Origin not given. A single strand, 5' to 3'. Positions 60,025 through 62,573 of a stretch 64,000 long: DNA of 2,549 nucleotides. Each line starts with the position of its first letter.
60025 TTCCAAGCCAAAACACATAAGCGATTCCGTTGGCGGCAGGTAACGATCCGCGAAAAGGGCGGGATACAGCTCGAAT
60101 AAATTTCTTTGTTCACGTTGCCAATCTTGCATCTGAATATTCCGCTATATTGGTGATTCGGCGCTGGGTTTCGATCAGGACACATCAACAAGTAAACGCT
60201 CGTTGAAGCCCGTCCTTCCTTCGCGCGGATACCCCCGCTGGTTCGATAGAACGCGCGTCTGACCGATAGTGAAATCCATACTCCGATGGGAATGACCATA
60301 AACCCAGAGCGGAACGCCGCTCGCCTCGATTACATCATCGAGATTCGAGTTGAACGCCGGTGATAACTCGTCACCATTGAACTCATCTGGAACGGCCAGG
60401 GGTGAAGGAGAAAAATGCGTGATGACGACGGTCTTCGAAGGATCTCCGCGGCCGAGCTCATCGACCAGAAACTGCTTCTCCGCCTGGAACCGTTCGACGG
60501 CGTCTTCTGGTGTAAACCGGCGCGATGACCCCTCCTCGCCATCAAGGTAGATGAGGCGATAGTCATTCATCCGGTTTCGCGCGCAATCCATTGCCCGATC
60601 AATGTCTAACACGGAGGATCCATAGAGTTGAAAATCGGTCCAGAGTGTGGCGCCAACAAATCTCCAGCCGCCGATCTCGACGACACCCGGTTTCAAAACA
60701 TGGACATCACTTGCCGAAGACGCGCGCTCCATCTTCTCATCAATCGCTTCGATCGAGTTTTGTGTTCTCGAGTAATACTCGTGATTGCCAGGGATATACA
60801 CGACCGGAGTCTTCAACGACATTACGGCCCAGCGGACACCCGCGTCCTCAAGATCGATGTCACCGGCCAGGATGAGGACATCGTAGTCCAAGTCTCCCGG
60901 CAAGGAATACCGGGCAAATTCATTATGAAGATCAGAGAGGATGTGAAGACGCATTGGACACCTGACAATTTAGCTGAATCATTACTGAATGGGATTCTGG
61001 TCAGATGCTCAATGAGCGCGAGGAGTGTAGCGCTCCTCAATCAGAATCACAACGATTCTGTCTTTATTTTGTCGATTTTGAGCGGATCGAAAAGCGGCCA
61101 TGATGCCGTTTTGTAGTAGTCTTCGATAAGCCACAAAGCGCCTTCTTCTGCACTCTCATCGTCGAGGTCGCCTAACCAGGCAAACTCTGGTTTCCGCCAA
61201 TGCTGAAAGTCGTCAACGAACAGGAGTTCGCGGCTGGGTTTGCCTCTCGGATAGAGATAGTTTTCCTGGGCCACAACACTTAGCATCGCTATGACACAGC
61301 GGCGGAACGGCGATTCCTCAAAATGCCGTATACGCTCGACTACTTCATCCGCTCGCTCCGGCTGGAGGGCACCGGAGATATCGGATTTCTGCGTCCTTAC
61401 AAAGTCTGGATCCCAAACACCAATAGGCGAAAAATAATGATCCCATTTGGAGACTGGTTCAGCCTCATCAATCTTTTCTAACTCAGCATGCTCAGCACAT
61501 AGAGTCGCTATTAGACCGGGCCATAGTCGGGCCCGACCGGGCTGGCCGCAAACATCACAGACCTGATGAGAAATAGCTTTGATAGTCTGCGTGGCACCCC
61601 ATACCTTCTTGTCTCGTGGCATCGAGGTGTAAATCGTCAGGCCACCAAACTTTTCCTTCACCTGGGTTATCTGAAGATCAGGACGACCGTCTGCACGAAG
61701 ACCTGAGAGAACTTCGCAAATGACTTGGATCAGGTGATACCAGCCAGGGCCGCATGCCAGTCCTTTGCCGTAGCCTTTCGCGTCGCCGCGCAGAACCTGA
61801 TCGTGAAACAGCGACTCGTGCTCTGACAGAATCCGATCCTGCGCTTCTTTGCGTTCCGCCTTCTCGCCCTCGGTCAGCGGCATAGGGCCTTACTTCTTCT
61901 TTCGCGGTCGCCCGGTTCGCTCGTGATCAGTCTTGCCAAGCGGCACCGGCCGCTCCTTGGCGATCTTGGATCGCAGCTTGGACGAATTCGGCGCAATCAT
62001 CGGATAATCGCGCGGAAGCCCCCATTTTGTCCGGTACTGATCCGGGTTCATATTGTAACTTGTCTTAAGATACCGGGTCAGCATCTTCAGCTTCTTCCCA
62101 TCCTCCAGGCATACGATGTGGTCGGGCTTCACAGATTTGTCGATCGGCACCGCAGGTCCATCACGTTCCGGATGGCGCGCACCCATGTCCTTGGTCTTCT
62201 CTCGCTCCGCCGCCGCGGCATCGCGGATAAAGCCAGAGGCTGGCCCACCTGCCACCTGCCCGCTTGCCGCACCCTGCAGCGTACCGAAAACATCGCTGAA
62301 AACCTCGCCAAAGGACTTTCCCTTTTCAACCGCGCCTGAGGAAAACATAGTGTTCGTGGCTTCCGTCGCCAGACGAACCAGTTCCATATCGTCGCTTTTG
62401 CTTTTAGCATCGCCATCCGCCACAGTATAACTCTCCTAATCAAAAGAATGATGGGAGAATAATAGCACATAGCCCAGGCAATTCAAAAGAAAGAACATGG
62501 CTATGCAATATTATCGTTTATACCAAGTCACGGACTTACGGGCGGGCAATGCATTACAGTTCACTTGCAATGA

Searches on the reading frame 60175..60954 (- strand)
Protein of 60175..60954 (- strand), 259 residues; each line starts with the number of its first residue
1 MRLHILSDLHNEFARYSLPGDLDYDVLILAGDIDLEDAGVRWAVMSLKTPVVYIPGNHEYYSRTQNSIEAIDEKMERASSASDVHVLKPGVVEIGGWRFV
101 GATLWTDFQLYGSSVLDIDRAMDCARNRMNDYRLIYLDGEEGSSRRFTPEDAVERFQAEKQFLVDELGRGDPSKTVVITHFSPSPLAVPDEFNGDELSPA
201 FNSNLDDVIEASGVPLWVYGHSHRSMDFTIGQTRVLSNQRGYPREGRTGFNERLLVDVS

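Call 11: search_protein_families(library=pfam, proteins=[window:60175-60954:-], max_evalue=0.001)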
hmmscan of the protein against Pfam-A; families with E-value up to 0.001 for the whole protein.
window:60175-60954:- (259 aa): 2 families
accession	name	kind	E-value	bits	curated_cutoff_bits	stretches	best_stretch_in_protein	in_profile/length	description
PF00149.33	Metallophos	-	5.1e-11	43.8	21.5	1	1-224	1-190/191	Calcineurin-like phosphoesterase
PF12850.12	Metallophos_2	-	1e-07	32.6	27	0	1-96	1-81/154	Calcineurin-like phosphoesterase superfamily domain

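Call 55: search_protein_families(library=padloc, proteins=[window:60175-60954:-], max_evalue=0.01)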
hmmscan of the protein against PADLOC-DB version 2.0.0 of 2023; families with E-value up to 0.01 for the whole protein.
window:60175-60954:- (259 aa): 1 family
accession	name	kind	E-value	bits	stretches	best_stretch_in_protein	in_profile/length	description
PDLC04908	PDC-S10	-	2.5e-09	34.7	1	1-108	10-113/223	-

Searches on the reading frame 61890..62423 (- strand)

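Call 41: search_protein_families(library=ncbifam, proteins=[window:61890-62423:-], max_evalue=0.01)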
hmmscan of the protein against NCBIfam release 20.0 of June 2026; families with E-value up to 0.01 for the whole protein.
window:61890-62423:- (177 aa): 0 families

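Call 42: search_protein_families(library=phrogs, proteins=[window:61890-62423:-], max_evalue=0.01)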
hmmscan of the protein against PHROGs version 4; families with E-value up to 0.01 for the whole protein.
window:61890-62423:- (177 aa): 0 families

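Call 45: search_protein_families(library=pfam, proteins=[window:61890-62423:-], max_evalue=0.001)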
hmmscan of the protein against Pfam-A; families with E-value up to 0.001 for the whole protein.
window:61890-62423:- (177 aa): 1 family
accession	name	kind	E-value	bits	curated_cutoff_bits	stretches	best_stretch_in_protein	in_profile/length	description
PF05443.17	ROS_MUCR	-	2.9e-31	108.5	25.4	1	74-158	36-120/123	ROS/MUCR transcriptional regulator protein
